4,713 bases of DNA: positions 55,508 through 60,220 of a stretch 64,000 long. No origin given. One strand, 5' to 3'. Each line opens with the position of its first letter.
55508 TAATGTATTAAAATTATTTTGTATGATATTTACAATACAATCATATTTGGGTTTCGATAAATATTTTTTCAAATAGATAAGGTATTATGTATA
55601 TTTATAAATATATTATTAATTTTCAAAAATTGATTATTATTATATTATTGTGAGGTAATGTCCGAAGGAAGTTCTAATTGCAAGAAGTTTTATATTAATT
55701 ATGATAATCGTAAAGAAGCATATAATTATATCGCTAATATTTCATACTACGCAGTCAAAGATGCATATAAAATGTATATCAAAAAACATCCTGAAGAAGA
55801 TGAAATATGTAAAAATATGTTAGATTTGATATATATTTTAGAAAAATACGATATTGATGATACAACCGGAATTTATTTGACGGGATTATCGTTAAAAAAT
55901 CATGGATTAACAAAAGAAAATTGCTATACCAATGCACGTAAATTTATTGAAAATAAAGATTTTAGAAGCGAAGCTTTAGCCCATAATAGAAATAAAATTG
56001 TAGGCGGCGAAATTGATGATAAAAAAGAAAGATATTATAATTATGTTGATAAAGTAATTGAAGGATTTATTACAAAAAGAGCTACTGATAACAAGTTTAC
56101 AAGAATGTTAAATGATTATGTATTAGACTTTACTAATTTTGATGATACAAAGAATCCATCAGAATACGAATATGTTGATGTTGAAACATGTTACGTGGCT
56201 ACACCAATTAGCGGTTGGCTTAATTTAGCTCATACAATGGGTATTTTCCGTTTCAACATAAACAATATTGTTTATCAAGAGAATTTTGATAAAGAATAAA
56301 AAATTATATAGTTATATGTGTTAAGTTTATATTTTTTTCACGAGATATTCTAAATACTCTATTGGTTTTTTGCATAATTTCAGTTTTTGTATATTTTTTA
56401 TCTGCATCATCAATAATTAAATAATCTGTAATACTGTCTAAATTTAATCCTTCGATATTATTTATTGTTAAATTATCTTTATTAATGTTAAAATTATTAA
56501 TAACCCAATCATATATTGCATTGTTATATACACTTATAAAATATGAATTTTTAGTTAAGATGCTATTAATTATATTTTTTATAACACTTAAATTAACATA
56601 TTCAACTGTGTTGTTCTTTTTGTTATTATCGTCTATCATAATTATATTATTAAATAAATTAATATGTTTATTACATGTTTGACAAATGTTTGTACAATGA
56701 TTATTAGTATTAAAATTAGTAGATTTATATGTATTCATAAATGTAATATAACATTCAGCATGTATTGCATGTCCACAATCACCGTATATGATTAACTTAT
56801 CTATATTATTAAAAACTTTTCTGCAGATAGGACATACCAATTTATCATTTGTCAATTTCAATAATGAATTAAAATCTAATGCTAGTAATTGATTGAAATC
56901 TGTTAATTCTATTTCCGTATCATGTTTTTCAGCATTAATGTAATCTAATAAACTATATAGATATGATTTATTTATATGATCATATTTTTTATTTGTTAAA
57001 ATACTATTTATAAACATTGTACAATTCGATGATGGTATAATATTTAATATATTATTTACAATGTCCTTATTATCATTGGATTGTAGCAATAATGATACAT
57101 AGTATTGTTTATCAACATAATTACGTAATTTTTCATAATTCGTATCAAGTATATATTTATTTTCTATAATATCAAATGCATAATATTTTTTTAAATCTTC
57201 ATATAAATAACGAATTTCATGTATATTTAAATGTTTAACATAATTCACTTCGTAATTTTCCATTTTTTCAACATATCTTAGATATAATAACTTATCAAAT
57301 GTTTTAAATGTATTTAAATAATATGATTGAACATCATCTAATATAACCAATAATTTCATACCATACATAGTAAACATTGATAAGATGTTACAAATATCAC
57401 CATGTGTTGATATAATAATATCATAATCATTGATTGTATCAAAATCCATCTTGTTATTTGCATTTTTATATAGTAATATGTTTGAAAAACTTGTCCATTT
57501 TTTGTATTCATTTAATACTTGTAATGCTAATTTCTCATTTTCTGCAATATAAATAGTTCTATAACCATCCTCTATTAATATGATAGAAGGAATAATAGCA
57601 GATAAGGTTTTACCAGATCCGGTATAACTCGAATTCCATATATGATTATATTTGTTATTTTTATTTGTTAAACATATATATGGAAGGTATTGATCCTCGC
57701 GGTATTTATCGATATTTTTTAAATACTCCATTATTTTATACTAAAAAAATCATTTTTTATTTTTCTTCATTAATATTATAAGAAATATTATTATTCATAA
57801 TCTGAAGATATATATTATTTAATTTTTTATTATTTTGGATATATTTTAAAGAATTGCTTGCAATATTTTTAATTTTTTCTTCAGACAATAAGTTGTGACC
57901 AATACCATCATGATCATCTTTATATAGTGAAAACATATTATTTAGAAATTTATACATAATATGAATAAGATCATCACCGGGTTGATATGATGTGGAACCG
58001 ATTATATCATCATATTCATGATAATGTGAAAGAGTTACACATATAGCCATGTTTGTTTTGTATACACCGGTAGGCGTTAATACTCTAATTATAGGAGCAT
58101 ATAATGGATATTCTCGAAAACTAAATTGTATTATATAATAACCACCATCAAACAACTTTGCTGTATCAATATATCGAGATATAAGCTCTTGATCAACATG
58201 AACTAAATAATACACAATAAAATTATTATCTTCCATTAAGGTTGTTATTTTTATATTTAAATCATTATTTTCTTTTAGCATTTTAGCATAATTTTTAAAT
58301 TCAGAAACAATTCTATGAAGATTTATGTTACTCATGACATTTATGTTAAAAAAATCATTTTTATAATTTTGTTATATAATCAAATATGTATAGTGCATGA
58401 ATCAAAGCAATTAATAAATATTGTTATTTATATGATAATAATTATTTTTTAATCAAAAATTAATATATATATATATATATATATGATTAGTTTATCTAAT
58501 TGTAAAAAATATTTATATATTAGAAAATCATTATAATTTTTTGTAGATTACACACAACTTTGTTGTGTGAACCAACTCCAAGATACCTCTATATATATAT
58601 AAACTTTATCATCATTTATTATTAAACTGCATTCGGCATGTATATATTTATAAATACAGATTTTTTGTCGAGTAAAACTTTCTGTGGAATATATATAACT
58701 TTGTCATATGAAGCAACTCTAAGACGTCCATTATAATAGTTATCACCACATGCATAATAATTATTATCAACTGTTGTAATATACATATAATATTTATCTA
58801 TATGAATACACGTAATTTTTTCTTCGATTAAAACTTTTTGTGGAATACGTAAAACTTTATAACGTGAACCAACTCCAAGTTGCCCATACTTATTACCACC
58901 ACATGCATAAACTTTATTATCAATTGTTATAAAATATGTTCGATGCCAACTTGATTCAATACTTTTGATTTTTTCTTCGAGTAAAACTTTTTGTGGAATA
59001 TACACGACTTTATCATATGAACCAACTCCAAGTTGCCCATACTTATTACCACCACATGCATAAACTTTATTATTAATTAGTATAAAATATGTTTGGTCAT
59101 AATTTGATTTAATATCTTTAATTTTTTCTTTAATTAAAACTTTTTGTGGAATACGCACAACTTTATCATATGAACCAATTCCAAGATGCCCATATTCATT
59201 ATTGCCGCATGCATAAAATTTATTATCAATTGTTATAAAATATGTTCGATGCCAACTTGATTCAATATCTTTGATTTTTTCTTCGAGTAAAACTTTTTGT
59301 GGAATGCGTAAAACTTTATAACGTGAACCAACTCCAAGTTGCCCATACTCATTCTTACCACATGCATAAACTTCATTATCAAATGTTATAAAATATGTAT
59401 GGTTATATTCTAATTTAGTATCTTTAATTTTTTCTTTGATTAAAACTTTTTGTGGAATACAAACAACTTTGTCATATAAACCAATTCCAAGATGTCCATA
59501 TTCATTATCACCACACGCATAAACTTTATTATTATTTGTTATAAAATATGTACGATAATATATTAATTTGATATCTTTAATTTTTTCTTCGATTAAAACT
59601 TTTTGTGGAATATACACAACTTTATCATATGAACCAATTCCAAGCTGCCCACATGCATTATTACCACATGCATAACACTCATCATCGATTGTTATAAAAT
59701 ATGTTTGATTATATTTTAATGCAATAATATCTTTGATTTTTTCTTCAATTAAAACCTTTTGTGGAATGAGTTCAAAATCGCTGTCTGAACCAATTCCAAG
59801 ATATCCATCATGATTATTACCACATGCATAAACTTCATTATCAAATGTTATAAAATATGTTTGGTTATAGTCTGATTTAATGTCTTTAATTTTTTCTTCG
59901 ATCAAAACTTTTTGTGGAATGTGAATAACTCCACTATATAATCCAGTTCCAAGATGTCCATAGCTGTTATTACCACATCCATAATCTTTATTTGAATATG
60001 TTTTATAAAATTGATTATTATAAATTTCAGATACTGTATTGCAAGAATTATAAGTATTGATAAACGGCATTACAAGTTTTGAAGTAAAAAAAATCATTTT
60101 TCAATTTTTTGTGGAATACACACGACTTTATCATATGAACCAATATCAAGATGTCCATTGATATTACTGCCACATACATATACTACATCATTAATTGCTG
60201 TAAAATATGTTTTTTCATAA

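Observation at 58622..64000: Head-to-tail array of at least five RCC1-like repeat genes built from a 153-nt unit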

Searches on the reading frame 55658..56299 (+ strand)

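Call 68: search_protein_families(library=pfam, proteins=[window:55658-56299:+], max_evalue=1)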
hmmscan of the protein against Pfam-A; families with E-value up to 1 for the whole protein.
window:55658-56299:+ (213 aa): 4 families
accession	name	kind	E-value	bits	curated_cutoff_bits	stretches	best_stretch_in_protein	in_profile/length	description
PF19163.5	DUF5845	-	0.0021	18.4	28.5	1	7-65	18-73/80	Family of unknown function (DUF5845)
PF18994.6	Prophage_tailD1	-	0.13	12.9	23.6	1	151-177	26-53/84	Prophage endopeptidase tail N-terminal domain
PF06992.16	Phage_lambda_P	-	0.22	11.8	26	1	8-54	94-142/162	Replication protein P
PF06374.16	NDUF_C2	-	0.33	11.7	24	0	29-47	70-89/109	NADH-ubiquinone oxidoreductase subunit b14.5b (NDUFC2)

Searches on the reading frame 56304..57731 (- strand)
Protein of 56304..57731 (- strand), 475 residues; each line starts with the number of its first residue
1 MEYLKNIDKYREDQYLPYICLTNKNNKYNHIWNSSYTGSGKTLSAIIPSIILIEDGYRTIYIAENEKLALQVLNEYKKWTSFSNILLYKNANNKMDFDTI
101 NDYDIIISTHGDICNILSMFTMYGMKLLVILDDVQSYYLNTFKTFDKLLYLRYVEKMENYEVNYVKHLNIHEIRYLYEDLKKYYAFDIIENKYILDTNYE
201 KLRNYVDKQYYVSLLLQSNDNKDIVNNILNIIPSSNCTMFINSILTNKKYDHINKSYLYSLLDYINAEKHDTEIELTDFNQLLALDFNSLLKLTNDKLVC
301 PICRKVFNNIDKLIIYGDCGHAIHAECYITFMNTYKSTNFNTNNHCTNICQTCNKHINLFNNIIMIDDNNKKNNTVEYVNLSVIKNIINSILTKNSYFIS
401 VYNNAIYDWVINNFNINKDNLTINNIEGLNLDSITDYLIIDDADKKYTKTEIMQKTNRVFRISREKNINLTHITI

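Call 4: search_protein_families(library=pfam, proteins=[window:56304-57731:-], max_evalue=0.01)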
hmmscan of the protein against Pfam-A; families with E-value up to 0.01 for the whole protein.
window:56304-57731:- (475 aa): 6 families
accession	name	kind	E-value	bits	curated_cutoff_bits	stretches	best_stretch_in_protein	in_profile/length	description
PF00270.35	DEAD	-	2.2e-13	50.7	26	1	34-138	20-130/167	DEAD/DEAH box helicase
PF04851.21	ResIII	-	2.8e-05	24.5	22.5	1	26-116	21-113/164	Type III restriction enzyme, res subunit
PF13445.12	zf-RING_UBOX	-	0.00025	21.4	25.2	1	300-334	1-26/39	RING-type zinc-finger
PF13639.12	zf-RING_2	-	0.0024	18.6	27.3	1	300-336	3-38/44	Ring finger domain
PF14446.12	Prok-RING_1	-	0.0047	17.3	29.1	1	298-329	5-36/54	Prokaryotic RING finger family 1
PF12861.13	zf-ANAPC11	-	0.0067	16.9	25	0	299-338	14-51/65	Anaphase-promoting complex subunit 11 RING-H2 finger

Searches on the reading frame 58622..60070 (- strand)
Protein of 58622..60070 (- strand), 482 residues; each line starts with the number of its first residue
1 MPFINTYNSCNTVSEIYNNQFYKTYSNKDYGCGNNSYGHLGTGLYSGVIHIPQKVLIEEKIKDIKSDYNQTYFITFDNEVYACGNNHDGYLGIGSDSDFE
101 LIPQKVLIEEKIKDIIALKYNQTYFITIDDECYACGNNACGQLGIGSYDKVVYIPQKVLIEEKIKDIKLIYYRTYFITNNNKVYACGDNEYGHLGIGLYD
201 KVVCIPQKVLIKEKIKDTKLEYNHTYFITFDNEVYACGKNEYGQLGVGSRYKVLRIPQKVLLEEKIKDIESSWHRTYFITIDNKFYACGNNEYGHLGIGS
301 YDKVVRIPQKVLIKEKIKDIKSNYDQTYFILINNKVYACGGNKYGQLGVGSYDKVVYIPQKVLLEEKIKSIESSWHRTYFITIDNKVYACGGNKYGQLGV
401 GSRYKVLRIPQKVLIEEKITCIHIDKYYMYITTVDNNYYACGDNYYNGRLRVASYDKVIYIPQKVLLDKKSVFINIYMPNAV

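Call 4: search_protein_families(library=pfam, proteins=[window:58622-60070:-], max_evalue=0.01)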
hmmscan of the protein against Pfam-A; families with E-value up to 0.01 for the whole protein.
window:58622-60070:- (482 aa): 4 families
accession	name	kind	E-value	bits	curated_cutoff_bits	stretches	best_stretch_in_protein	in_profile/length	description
PF25390.1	WD40_RLD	-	8.2e-79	266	150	3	30-210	111-293/363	RCC1-like domain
PF00415.24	RCC1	-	1.2e-60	202.3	21.7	8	231-276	1-47/50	Regulator of chromosome condensation (RCC1) repeat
PF13540.12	RCC1_2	-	3.4e-38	128.9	22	7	222-244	8-30/30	Regulator of chromosome condensation (RCC1) repeat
PF08240.17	ADH_N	-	0.0065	17.1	23.5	0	130-160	67-100/104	Alcohol dehydrogenase GroES-like domain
